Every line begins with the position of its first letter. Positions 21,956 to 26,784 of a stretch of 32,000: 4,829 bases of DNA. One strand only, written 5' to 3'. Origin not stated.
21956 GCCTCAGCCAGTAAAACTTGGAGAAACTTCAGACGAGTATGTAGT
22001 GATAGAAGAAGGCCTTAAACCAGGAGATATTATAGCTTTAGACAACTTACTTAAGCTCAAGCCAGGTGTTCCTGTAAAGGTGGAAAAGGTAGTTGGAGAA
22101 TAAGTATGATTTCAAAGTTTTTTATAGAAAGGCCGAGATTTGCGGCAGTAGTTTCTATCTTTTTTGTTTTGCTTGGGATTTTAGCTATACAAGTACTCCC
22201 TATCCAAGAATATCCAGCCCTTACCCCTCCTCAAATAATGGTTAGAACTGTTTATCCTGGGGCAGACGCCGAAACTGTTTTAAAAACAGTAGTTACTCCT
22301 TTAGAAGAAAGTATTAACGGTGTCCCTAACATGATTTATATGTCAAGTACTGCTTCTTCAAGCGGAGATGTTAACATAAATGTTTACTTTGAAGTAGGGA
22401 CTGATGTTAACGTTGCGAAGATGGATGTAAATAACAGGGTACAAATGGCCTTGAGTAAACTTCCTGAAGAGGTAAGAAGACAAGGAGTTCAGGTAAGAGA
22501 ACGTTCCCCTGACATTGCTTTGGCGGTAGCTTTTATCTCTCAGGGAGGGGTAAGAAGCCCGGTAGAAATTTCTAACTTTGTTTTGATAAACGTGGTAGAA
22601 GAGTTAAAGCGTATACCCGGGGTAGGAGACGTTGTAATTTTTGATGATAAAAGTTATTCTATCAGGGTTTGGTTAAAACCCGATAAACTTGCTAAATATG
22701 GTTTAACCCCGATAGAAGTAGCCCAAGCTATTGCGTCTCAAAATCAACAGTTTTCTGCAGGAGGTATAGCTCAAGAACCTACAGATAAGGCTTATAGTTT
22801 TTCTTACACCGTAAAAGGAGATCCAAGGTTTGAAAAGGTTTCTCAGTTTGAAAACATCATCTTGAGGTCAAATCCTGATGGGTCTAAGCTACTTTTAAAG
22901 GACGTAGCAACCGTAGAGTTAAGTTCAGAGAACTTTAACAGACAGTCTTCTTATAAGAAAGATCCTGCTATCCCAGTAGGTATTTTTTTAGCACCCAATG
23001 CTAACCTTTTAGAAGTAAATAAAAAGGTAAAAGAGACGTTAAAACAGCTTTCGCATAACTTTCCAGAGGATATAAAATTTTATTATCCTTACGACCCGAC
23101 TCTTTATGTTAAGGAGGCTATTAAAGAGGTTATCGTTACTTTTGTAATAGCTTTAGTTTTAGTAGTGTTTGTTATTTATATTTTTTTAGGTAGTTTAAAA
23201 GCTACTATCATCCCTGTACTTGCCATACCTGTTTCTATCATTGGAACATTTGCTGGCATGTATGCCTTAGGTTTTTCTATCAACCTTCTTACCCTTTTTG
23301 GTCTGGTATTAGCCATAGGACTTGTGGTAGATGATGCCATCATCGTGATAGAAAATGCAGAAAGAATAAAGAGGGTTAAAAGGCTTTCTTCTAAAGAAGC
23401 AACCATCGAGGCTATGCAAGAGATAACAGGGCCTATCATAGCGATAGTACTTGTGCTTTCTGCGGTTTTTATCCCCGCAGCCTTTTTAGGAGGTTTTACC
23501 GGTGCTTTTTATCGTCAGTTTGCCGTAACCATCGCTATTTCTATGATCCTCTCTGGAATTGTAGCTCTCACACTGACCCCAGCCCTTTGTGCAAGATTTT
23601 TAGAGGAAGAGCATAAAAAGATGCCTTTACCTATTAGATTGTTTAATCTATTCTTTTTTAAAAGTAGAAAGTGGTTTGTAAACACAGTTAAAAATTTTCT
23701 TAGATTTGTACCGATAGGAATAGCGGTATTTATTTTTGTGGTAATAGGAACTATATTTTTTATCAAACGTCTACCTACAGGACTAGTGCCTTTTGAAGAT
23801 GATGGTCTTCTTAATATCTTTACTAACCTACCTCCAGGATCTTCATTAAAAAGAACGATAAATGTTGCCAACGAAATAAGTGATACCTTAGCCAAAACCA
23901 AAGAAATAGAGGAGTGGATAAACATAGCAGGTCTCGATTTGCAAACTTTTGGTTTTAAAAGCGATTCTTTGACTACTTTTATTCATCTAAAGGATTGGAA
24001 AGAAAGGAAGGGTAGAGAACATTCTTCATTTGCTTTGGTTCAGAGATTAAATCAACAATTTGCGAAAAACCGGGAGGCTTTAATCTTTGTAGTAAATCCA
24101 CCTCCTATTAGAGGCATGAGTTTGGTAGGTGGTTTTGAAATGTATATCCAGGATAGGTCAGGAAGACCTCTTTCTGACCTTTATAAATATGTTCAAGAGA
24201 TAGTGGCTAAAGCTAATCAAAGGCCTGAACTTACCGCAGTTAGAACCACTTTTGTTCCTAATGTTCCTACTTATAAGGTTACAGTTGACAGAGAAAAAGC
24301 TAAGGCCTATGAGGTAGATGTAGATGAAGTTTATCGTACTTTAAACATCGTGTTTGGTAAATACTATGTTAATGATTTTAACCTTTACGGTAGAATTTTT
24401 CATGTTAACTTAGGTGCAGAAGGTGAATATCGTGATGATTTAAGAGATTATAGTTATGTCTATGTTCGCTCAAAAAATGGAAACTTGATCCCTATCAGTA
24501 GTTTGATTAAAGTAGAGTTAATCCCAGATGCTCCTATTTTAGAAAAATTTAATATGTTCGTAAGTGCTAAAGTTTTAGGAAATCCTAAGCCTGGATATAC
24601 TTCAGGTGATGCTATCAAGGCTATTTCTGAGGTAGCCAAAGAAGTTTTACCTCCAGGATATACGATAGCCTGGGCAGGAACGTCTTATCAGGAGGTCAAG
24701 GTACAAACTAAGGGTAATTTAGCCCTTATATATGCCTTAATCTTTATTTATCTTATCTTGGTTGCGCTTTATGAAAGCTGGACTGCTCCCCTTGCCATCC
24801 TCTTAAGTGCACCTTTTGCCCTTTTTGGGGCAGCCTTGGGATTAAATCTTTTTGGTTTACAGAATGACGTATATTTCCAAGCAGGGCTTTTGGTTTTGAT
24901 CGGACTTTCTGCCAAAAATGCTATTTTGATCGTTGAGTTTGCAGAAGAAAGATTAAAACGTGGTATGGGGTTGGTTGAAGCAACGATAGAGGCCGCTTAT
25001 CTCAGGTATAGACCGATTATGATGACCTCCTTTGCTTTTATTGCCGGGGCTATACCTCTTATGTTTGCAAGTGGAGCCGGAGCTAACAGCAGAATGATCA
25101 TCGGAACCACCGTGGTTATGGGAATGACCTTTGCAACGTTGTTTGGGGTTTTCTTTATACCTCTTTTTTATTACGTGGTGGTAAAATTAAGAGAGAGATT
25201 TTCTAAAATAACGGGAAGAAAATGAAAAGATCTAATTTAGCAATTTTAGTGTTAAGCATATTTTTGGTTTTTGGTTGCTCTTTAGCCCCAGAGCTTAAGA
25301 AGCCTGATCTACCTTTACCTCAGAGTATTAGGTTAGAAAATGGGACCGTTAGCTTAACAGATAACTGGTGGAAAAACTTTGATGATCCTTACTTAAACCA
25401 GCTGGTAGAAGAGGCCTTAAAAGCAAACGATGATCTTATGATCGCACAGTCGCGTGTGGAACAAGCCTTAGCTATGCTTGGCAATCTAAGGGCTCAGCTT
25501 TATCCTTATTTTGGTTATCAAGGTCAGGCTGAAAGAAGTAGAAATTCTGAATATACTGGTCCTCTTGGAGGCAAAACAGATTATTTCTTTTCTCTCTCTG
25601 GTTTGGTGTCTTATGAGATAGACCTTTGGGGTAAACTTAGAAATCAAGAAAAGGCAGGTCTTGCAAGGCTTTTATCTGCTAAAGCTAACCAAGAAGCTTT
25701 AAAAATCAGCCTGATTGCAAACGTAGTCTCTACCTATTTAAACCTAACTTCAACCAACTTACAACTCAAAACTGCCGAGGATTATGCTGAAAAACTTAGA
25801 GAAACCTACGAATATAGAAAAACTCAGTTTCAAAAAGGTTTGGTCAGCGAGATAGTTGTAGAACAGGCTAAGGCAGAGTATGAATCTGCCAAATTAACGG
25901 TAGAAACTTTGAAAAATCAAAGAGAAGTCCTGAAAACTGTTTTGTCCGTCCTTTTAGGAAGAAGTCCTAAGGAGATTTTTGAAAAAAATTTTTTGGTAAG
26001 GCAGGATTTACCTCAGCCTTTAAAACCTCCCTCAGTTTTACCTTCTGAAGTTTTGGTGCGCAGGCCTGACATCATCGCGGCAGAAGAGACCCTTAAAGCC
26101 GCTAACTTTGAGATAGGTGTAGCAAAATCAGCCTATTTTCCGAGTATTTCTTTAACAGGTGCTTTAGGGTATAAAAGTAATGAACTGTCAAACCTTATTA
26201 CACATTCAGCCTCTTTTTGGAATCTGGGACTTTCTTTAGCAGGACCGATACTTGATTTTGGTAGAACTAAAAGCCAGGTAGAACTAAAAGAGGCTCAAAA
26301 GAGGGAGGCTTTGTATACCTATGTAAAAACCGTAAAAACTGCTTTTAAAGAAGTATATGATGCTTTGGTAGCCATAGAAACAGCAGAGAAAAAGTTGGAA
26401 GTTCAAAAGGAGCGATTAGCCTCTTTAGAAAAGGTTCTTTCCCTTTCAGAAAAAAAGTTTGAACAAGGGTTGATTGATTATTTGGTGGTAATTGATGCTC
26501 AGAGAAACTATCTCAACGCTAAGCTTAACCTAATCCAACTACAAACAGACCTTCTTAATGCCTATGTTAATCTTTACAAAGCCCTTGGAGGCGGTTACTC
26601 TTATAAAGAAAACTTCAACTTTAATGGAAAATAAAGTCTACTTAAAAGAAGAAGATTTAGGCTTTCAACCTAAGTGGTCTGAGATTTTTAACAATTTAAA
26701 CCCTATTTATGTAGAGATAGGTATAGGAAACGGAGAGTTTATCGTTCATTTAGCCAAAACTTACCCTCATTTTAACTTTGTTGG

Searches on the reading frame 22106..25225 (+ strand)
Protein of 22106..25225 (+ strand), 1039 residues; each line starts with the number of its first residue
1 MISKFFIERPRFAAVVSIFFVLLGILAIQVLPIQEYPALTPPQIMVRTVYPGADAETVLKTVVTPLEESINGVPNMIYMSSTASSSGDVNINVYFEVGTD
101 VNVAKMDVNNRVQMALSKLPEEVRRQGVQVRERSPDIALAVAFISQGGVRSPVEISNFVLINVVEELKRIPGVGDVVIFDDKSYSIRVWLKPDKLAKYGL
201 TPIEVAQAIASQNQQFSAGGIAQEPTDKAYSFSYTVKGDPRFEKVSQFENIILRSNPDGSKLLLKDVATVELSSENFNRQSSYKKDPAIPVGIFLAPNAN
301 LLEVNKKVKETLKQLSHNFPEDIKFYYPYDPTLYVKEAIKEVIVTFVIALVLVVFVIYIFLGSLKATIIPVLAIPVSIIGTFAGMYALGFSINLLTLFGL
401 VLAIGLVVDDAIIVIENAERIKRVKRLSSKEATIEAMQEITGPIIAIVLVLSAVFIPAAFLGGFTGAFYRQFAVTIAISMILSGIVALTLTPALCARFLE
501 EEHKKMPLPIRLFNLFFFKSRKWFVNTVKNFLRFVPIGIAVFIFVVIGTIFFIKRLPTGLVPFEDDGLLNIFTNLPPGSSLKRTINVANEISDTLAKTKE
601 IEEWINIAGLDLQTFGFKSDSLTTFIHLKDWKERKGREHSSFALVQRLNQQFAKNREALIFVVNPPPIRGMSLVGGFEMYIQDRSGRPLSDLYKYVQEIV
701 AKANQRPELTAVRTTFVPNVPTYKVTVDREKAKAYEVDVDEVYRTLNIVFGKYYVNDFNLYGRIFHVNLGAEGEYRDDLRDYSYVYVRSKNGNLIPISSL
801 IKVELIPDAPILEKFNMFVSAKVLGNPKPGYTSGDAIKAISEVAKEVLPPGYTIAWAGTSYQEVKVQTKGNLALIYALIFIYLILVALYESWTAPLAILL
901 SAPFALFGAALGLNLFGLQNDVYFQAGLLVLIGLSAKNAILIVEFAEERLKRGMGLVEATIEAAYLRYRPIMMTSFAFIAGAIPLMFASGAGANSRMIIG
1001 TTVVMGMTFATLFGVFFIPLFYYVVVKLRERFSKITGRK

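Call 50: search_protein_families(library=pfam, proteins=[window:22106-25225:+], max_evalue=0.0001)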
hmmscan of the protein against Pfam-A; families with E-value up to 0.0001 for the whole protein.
window:22106-25225:+ (1039 aa): 3 families
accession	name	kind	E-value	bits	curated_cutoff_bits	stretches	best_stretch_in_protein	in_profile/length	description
PF00873.25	ACR_tran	-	0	1029.2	28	1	2-1025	1-1020/1021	AcrB/AcrD/AcrF family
PF03176.21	MMPL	-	9.6e-12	44.9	20.5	2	833-1022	102-299/333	MMPL family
PF02355.23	SecD_SecF_C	-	4.2e-07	30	20.5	0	866-961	29-124/189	Protein export membrane protein SecD/SecF, C-terminal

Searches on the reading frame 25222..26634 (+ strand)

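Call 50: search_protein_families(library=pfam, proteins=[window:25222-26634:+], max_evalue=0.0001)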
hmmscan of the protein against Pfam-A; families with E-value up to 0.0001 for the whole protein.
window:25222-26634:+ (470 aa): 1 family
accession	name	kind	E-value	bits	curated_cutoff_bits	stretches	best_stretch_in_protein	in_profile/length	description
PF02321.23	OEP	-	6.4e-56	189.6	22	2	275-456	6-187/187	Outer membrane efflux protein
